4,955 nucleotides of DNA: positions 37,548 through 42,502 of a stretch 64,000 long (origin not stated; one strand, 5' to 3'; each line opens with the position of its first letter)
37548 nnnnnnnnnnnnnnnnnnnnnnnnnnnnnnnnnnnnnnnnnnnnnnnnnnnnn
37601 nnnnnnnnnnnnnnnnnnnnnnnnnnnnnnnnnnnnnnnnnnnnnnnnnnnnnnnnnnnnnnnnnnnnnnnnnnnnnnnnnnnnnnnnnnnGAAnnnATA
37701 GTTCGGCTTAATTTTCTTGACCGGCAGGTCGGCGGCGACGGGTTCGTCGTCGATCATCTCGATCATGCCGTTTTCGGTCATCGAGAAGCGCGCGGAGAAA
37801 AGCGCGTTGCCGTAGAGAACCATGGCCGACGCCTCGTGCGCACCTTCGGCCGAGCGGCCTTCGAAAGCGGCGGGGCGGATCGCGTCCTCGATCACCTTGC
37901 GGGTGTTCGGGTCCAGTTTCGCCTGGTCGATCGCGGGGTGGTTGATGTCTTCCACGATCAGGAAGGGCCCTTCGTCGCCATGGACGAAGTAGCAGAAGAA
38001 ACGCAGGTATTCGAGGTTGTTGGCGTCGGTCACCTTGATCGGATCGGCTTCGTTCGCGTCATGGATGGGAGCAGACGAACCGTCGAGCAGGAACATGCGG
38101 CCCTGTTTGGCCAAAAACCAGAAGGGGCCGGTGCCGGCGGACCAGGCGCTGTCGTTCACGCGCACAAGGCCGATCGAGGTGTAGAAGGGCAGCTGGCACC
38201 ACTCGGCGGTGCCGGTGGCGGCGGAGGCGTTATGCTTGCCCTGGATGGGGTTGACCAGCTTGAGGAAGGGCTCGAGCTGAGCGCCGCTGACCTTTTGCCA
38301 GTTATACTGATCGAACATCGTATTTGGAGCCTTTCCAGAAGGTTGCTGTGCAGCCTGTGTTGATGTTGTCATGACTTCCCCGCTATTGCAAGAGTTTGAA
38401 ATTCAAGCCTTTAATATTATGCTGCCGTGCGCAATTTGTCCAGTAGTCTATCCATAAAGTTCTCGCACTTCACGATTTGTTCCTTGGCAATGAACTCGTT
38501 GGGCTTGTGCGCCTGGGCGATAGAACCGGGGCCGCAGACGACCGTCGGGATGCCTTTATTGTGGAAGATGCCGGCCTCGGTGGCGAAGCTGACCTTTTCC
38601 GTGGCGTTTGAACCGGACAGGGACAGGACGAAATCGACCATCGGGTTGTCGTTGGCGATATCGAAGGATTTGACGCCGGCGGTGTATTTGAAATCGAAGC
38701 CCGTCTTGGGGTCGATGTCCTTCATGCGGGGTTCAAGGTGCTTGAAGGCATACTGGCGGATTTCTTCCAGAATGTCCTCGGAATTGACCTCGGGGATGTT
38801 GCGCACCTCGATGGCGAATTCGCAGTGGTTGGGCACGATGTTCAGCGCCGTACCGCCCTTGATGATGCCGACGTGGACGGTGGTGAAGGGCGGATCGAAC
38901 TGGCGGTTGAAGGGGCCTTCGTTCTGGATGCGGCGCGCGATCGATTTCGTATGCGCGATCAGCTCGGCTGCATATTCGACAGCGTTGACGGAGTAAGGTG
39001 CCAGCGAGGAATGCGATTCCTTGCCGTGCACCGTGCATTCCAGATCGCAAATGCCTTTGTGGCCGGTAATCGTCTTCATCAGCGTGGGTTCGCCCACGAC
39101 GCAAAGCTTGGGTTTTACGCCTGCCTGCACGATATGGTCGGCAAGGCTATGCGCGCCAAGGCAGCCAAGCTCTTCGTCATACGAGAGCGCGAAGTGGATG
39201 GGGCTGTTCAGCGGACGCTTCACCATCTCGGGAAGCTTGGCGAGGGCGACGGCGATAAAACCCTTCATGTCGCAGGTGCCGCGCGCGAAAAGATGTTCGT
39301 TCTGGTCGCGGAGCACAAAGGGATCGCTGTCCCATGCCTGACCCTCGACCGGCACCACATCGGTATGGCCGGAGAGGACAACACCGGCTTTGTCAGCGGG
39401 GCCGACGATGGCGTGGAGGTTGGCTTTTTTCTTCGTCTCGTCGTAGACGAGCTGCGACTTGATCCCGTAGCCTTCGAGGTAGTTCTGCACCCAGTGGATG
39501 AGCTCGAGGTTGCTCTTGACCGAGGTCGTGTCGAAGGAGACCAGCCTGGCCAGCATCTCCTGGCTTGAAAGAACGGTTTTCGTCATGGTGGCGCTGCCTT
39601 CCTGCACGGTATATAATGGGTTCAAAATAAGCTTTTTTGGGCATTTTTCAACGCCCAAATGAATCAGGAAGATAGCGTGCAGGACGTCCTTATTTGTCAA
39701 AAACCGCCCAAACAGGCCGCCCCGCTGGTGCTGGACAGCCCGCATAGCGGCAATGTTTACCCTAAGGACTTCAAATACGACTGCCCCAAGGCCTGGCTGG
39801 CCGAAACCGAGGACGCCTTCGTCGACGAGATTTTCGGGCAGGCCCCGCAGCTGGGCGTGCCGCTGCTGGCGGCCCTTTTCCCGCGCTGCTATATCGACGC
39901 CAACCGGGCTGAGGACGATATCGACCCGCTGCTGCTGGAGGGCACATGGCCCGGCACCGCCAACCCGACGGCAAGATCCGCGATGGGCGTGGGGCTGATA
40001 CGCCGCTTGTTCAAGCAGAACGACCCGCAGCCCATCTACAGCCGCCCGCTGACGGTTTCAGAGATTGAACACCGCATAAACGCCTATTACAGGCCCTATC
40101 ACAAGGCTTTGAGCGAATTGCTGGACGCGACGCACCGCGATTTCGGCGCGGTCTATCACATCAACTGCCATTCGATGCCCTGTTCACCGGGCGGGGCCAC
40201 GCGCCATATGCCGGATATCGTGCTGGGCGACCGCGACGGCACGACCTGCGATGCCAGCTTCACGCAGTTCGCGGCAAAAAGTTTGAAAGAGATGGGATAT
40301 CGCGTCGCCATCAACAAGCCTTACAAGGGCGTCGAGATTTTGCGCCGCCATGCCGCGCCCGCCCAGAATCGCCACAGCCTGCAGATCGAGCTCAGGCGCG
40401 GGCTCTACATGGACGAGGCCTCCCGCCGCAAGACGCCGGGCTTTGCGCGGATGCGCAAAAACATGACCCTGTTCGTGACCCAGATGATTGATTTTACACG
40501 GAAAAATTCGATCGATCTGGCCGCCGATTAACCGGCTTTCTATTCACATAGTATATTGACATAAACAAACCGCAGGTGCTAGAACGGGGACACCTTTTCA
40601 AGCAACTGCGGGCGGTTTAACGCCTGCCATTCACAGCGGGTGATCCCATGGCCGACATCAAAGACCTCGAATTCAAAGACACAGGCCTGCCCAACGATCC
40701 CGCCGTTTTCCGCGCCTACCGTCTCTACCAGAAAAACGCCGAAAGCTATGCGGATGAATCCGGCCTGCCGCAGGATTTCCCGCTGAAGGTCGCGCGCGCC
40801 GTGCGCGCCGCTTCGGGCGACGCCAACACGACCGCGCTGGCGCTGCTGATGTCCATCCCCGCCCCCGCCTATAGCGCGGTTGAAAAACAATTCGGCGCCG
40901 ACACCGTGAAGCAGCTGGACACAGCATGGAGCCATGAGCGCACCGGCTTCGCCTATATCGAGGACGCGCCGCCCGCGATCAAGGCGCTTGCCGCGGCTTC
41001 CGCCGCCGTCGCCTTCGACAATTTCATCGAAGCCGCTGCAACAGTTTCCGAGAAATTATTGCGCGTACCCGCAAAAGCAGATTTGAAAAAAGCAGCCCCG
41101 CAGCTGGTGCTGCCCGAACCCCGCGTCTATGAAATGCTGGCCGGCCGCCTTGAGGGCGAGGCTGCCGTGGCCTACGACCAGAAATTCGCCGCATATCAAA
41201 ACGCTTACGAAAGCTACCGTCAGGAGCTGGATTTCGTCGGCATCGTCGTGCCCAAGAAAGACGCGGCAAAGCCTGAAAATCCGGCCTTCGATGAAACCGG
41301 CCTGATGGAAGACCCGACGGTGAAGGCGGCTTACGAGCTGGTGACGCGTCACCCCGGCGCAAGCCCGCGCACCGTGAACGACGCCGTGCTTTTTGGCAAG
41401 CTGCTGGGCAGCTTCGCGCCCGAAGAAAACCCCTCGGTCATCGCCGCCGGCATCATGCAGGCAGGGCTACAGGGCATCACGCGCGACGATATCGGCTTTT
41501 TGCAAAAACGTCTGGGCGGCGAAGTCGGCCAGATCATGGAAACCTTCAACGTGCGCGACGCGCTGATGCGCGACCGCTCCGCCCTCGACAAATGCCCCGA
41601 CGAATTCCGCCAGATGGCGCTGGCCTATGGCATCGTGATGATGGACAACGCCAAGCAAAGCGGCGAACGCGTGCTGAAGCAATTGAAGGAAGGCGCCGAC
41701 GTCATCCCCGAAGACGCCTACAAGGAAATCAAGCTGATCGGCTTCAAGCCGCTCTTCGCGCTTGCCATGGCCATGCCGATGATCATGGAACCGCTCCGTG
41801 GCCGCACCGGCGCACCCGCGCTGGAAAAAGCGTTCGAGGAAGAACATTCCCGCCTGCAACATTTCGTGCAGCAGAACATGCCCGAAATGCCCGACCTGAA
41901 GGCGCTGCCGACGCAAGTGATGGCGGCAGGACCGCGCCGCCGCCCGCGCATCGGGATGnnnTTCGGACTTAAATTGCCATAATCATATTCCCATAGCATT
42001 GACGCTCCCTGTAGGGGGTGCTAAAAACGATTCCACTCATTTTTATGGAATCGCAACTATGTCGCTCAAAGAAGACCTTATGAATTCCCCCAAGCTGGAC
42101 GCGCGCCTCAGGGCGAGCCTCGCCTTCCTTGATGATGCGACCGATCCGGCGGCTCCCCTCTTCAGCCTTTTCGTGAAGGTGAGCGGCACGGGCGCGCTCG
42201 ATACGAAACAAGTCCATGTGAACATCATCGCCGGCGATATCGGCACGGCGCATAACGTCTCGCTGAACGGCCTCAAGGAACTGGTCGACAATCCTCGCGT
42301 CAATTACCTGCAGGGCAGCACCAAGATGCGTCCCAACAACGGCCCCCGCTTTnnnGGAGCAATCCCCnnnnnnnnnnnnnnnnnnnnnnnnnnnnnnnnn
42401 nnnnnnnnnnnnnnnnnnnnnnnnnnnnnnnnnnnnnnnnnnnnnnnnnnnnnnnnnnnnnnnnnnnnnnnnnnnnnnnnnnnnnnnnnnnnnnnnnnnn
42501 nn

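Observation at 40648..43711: Paralogue pair of internally duplicated, degenerate HD-domain-like proteins flanking a small ORF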

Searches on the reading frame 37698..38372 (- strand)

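Call 4: search_protein_families(library=pfam, proteins=[window:37698-38372:-], max_evalue=1)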
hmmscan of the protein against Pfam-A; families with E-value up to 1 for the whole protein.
window:37698-38372:- (225 aa): 0 families

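Call 5: search_protein_families(library=ncbifam, proteins=[window:37698-38372:-], max_evalue=1)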
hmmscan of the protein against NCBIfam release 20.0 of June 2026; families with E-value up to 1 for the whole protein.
window:37698-38372:- (225 aa): 1 family
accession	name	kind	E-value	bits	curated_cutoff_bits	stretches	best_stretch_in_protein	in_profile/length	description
NF050025.1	SulfAcetaldRedSarD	equivalog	0.022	13.6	700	1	156-208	217-265/385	sulfoacetaldehyde reductase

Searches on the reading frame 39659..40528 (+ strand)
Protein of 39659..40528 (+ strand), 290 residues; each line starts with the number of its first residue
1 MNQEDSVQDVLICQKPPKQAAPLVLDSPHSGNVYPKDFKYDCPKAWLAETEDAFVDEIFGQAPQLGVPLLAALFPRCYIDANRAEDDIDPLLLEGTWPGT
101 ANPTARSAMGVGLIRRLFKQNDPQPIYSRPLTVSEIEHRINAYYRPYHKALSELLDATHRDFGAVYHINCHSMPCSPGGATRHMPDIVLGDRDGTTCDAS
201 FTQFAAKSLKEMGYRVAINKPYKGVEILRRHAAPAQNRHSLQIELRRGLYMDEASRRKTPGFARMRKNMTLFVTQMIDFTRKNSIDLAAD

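Call 4: search_protein_families(library=pfam, proteins=[window:39659-40528:+], max_evalue=1)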
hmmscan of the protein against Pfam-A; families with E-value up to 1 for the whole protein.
window:39659-40528:+ (290 aa): 1 family
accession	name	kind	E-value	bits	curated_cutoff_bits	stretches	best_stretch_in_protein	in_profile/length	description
PF05013.17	FGase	-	8.9e-67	225.9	28.9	1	22-251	2-219/219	N-formylglutamate amidohydrolase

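Call 5: search_protein_families(library=ncbifam, proteins=[window:39659-40528:+], max_evalue=1)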
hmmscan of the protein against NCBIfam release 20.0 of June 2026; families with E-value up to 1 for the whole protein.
window:39659-40528:+ (290 aa): 1 family
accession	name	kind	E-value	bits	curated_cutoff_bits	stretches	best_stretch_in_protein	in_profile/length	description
TIGR02017.1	hutG_amidohyd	equivalog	5.8e-26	91.5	278.75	1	20-255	9-233/263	N-formylglutamate deformylase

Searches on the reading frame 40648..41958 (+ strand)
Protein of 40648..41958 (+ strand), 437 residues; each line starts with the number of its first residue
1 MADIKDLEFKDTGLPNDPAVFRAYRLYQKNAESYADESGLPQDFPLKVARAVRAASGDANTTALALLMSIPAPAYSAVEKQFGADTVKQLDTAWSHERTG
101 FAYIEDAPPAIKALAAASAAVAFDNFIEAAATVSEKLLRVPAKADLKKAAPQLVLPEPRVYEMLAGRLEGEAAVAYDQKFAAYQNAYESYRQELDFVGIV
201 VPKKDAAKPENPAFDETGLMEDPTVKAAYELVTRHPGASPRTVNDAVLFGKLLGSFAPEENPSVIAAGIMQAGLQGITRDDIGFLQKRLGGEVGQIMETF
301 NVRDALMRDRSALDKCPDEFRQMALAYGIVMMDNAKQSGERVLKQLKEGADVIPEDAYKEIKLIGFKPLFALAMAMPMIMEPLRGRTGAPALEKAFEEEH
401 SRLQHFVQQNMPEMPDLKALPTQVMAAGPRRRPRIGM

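Call 4: search_protein_families(library=pfam, proteins=[window:40648-41958:+], max_evalue=1)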
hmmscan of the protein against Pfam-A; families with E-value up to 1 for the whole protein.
window:40648-41958:+ (437 aa): 1 family
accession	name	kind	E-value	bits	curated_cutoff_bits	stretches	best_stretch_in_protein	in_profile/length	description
PF13328.12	HD_4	-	0.075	13.2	27.2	1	43-88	22-69/156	HD domain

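Call 5: search_protein_families(library=ncbifam, proteins=[window:40648-41958:+], max_evalue=1)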
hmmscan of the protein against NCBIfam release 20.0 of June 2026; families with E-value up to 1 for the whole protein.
window:40648-41958:+ (437 aa): 1 family
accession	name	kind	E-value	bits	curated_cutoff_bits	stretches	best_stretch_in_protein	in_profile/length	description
TIGR03930.1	WXG100_ESAT6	subfamily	0.0057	16.8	44.85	1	161-195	34-68/90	WXG100 family type VII secretion target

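Call 8: find_homologous_proteins(query=window:40648-41958:+, max_evalue=0.001)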
Query window:40648-41958:+ (437 aa): 5 proteins with E <= 0.001 among 8000 candidates.
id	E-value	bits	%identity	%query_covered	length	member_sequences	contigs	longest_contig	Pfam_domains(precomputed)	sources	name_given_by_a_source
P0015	6.4e-283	956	100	100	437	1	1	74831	-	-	-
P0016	3.0e-251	852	87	100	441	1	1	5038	-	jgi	jgi:hypothetical protein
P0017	6.6e-251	850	89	100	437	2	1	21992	-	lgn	-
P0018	1.6e-240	816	85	100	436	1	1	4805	-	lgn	-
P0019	6.0e-205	699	74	100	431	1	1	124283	-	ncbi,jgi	jgi:hypothetical protein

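Call 27: find_encoding_contigs(protein=P0017, flank=6000, max_places=2)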
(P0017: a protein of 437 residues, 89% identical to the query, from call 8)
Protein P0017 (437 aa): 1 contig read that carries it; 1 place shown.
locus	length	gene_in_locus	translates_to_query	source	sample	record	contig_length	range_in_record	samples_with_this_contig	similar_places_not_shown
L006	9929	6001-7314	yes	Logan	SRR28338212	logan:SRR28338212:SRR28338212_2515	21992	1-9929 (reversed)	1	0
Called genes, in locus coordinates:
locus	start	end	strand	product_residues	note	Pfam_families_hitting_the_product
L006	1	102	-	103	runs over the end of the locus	PF00216:Bac_DNA_binding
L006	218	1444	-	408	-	PF01494:FAD_binding_3, PF05834:Lycopene_cycl (faint)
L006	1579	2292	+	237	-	-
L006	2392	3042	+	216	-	-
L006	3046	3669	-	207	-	-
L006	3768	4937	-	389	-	PF01546:Peptidase_M20, PF07687:M20_dimer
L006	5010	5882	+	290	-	PF05013:FGase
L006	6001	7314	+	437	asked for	-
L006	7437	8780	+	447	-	-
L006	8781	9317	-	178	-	-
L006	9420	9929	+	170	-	?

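Call 83: search_protein_families(library=padloc, proteins=[window:40648-41958:+], max_evalue=0.01)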
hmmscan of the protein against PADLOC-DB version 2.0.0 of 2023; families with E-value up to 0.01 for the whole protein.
window:40648-41958:+ (437 aa): 0 families

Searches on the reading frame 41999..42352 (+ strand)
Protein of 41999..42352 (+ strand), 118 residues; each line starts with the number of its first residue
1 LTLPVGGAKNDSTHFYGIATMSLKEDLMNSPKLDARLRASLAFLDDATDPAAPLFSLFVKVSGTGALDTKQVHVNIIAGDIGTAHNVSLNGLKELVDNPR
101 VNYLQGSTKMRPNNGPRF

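Call 4: search_protein_families(library=pfam, proteins=[window:41999-42352:+], max_evalue=1)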
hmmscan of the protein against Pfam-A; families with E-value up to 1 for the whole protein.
window:41999-42352:+ (118 aa): 1 family
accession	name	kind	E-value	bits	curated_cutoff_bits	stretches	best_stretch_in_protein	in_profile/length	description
PF24878.1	YkcB_C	-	0.18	12.1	27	1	72-111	33-72/85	Putative mannosyltransferase YkcB-like, C-terminal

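Call 5: search_protein_families(library=ncbifam, proteins=[window:41999-42352:+], max_evalue=1)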
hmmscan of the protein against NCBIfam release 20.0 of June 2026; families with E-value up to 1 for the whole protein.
window:41999-42352:+ (118 aa): 0 families

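Call 43: find_homologous_proteins(query=window:42059-42352:+, max_evalue=0.001)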
Query window:42059-42352:+ (98 aa): 4 proteins with E <= 0.001 among 5 candidates.
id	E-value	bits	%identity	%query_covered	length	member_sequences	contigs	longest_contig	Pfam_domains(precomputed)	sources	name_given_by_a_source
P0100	5.8e-57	208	100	100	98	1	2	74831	-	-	-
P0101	1.6e-46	174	85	100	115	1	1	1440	-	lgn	-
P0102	1.7e-40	155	75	100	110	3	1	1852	-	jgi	-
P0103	3.8e-26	109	59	99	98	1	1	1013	-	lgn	-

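Call 44: search_protein_families(library=pfam, proteins=[window:42059-42352:+], max_evalue=0.01)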
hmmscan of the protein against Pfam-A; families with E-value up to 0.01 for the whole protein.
window:42059-42352:+ (98 aa): 0 families

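Call 45: find_encoding_contigs(protein=P0102, flank=3000, max_places=3)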
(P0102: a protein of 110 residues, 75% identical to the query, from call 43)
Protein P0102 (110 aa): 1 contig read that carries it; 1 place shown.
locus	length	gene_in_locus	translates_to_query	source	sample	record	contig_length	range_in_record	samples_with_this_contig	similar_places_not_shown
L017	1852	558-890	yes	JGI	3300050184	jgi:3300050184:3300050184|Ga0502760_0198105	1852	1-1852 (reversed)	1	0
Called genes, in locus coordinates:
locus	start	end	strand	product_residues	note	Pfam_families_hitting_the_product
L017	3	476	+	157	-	?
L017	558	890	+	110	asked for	-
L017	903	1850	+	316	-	?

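Call 46: find_encoding_contigs(protein=P0103, flank=3000, max_places=3)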
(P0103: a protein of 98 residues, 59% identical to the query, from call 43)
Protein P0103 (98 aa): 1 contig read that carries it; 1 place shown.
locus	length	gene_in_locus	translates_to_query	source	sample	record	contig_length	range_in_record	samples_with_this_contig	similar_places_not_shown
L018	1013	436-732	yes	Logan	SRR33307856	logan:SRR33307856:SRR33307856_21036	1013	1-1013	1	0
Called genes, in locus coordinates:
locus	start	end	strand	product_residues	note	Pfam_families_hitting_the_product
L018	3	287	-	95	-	?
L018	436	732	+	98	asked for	-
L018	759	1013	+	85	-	?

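Call 47: find_encoding_contigs(protein=P0101, flank=3000, max_places=3)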
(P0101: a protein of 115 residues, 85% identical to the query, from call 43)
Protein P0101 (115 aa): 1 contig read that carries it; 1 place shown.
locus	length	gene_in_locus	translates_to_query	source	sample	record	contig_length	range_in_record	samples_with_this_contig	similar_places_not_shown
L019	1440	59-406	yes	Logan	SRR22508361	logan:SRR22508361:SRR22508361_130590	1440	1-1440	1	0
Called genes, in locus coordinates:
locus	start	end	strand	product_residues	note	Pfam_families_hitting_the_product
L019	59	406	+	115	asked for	-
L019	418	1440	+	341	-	?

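Call 83: search_protein_families(library=padloc, proteins=[window:42059-42352:+], max_evalue=0.01)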
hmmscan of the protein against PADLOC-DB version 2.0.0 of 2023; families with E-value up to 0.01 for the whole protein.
window:42059-42352:+ (98 aa): 0 families
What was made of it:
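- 42059..42355 (+): Small ORF S, 98 aa, pI 8.1. A real but accessory gene inserted between B's promoter/palindrome and B's ribosome-binding site. No Pfam or PADLOC hit (calls 44, 83).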
